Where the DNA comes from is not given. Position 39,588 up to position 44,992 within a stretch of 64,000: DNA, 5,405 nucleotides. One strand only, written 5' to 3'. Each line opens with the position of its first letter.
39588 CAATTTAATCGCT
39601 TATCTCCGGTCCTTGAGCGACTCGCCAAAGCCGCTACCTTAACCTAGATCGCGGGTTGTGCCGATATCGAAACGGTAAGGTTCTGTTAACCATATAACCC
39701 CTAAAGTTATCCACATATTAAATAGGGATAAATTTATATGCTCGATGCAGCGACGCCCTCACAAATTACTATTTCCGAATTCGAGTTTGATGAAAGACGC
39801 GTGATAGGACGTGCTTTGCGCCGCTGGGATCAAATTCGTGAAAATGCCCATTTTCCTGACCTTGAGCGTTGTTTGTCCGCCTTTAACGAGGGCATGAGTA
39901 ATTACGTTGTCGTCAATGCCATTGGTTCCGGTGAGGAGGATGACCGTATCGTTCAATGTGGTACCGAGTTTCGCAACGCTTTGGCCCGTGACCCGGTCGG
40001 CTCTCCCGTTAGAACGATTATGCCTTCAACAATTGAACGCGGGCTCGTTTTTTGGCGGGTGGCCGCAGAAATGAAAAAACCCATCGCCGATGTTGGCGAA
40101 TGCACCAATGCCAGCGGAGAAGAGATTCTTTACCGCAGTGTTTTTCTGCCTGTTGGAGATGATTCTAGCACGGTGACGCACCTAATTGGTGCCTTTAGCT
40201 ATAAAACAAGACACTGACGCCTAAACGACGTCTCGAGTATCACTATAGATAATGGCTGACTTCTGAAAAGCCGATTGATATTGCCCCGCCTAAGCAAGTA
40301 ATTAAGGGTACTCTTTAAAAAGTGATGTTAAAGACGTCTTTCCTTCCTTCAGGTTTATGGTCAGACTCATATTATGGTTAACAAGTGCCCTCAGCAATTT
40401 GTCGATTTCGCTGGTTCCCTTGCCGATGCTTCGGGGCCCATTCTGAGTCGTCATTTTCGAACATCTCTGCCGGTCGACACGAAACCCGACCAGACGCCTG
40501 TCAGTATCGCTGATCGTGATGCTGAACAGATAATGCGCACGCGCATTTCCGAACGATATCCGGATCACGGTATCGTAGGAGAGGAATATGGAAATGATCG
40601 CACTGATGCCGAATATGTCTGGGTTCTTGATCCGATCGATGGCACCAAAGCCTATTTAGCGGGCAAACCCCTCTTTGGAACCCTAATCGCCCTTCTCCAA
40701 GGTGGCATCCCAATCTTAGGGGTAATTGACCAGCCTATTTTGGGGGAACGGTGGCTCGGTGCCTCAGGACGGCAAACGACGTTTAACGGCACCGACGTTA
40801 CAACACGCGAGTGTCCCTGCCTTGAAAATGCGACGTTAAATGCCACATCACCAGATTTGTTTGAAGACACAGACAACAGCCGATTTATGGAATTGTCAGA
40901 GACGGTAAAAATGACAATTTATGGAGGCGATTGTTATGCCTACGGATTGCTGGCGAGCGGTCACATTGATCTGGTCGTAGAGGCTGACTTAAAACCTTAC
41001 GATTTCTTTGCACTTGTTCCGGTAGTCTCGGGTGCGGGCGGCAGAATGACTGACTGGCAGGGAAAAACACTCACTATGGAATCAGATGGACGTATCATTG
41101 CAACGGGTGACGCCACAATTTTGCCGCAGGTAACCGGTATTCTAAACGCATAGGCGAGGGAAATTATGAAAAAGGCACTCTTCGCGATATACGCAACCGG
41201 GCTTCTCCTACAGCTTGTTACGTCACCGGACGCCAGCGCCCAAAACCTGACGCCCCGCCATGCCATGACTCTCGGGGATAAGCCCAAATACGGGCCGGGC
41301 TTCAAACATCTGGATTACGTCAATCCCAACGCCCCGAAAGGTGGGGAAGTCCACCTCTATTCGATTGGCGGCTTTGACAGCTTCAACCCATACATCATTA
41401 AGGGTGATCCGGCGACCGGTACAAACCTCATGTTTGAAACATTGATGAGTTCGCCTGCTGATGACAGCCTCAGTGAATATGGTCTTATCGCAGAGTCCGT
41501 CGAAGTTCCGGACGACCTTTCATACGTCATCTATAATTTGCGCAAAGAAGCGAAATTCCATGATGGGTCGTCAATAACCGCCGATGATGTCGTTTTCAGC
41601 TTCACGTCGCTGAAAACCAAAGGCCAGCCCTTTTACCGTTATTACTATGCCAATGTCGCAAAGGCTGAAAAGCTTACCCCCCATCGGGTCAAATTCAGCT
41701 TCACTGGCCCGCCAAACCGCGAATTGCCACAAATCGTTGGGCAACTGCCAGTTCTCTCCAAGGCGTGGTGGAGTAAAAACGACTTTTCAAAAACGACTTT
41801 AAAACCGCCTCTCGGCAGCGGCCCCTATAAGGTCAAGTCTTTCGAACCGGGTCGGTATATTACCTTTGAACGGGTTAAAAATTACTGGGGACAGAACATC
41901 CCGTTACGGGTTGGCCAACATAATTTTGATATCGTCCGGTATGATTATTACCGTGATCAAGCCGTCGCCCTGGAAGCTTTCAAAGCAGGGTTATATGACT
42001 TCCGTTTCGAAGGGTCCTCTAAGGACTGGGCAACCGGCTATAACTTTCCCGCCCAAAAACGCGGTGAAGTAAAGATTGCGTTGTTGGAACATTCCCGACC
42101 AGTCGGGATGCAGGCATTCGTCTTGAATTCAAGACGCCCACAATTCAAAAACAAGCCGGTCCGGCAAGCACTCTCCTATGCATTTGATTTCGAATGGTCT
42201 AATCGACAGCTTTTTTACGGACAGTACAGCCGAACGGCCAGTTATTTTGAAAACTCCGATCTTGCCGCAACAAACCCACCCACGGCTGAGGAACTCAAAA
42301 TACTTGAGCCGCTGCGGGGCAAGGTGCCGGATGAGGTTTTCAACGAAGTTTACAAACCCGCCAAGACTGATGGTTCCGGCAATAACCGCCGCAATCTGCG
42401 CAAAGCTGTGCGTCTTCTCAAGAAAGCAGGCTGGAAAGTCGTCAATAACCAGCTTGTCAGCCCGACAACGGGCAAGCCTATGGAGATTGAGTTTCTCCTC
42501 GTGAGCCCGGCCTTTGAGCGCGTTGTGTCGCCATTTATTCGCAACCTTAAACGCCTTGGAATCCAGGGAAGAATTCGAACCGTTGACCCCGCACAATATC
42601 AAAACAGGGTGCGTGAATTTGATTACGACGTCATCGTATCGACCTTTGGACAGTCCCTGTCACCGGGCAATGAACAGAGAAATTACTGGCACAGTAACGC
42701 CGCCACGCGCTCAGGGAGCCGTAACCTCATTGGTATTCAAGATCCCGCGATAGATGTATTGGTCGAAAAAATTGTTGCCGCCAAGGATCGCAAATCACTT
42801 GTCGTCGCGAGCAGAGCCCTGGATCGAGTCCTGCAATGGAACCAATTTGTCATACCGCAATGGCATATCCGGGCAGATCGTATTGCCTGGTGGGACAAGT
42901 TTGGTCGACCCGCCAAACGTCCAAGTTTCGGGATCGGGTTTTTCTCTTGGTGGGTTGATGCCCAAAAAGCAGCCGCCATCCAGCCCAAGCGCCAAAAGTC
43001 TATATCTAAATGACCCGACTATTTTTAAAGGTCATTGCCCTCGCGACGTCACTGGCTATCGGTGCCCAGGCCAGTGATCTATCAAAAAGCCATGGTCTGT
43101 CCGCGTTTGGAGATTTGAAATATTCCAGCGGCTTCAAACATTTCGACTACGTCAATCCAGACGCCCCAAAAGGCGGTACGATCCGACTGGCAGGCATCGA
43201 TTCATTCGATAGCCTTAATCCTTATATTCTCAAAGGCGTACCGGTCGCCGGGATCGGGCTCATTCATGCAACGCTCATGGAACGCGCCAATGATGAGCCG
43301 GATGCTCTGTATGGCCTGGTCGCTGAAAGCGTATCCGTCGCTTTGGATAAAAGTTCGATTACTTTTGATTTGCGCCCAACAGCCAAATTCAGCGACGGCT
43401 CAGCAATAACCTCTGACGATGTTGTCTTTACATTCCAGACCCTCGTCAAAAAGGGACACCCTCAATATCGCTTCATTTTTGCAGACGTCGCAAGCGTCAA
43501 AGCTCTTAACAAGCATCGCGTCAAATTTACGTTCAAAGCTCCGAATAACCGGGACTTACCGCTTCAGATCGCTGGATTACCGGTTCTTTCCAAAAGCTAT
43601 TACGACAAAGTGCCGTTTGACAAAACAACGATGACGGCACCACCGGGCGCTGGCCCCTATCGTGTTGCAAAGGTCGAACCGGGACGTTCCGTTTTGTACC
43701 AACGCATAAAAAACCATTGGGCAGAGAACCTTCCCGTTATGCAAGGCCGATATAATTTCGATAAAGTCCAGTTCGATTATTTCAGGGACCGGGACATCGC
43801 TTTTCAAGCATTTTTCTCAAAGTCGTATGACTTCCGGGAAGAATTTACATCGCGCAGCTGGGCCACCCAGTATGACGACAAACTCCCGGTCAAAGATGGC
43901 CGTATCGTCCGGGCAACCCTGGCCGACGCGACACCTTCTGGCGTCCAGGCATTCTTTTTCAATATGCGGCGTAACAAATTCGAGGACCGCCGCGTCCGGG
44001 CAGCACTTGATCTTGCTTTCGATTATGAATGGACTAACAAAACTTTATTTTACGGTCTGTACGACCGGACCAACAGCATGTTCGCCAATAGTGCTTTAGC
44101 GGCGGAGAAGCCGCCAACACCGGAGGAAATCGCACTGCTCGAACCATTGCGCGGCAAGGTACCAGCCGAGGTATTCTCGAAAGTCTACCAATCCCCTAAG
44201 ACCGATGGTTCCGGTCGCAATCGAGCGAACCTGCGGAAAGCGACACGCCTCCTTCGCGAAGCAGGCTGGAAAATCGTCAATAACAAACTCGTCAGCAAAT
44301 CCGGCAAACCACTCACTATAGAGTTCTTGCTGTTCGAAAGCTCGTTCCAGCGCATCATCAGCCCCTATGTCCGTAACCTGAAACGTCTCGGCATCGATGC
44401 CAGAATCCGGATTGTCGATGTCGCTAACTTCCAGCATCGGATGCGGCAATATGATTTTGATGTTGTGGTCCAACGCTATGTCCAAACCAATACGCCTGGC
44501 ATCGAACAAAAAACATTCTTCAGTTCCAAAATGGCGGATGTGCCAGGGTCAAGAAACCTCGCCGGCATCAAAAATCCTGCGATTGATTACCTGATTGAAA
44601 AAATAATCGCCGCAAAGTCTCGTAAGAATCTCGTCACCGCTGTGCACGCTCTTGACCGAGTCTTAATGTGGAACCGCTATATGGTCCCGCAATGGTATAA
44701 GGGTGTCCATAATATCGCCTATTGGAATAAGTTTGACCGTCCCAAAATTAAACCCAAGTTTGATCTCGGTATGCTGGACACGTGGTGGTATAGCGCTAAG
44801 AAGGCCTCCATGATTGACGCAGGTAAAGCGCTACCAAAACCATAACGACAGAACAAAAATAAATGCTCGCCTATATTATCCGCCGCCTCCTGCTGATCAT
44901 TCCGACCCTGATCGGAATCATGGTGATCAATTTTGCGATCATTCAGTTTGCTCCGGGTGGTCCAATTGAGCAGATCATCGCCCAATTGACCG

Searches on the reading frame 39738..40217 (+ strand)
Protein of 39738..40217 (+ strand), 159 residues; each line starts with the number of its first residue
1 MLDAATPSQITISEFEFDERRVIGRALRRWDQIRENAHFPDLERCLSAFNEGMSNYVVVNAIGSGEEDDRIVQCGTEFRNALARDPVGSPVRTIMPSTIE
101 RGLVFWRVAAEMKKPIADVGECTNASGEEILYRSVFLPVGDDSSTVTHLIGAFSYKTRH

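Call 47: find_encoding_contigs(protein=window:39738-40217:+, flank=10000, max_places=4)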
Protein window:39738-40217:+ (159 aa): 5 contigs read that carry it; 4 places shown.
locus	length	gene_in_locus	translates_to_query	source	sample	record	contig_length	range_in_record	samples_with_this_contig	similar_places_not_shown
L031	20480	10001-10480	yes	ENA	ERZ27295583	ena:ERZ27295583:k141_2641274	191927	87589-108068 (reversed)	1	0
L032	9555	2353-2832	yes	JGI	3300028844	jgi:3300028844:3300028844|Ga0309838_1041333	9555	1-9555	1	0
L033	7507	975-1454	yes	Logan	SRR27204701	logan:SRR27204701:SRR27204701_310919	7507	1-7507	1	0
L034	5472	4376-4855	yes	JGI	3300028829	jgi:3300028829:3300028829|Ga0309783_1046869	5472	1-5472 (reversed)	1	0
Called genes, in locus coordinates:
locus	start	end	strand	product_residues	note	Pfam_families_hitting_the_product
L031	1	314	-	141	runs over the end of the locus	PF01327:Pep_deformylase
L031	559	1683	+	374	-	PF02646:RmuC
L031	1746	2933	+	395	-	PF01773:Nucleos_tra2_N, PF07670:Gate, PF07662:Nucleos_tra2_C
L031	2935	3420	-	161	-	PF13640:2OG-FeII_Oxy_3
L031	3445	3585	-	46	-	-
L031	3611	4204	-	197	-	PF21176:RecR_HhH, PF01751:Toprim, PF13662:Toprim_4, PF21175:RecR_C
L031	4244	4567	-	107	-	PF02575:YbaB_DNA_bd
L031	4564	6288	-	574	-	PF00004:AAA, PF07728:AAA_5 (faint), PF13177:DNA_pol3_delta2, PF13401:AAA_22 (faint), PF22608:DNAX_ATPase_lid, PF12169:DNA_pol3_gamma3, PF12362:DUF3646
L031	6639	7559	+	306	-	PF09296:NUDIX-like, PF09297:Zn_ribbon_NUD, PF00293:NUDIX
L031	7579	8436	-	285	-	PF00800:PDT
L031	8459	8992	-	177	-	PF02348:CTP_transf_3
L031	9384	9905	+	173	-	PF00034:Cytochrom_C (weak)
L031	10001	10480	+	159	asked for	-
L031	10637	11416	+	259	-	PF00459:Inositol_P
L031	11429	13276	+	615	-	PF00496:SBP_bac_5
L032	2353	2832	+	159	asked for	-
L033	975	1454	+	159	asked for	-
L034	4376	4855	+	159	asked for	-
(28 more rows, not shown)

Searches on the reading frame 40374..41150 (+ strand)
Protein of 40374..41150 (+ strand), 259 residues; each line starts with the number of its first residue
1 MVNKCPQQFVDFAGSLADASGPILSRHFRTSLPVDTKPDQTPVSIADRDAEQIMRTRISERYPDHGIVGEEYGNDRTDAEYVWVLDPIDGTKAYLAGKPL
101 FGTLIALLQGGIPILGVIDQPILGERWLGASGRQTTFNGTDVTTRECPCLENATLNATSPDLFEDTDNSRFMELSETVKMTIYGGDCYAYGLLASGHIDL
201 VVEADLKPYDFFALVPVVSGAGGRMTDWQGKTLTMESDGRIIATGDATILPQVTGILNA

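Call 40: search_protein_families(library=pfam, proteins=[window:40374-41150:+], max_evalue=0.001)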
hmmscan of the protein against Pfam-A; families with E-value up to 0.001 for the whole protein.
window:40374-41150:+ (259 aa): 1 family
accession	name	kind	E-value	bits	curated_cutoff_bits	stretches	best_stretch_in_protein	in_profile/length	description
PF00459.30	Inositol_P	-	9.4e-50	170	27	1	7-244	3-254/271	Inositol monophosphatase family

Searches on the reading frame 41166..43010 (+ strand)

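Call 40: search_protein_families(library=pfam, proteins=[window:41166-43010:+], max_evalue=0.001)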
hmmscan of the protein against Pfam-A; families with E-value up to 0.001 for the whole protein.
window:41166-43010:+ (615 aa): 1 family
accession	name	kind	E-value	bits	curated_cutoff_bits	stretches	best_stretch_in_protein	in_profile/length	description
PF00496.27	SBP_bac_5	-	4.6e-70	237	32.4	1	107-512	5-364/368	Bacterial extracellular solute-binding proteins, family 5 Middle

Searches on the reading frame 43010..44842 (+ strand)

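Call 40: search_protein_families(library=pfam, proteins=[window:43010-44842:+], max_evalue=0.001)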
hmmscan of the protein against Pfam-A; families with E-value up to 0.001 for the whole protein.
window:43010-44842:+ (611 aa): 1 family
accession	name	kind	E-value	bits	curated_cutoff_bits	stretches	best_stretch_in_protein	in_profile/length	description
PF00496.27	SBP_bac_5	-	2.7e-68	231.2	32.4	1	101-496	3-352/368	Bacterial extracellular solute-binding proteins, family 5 Middle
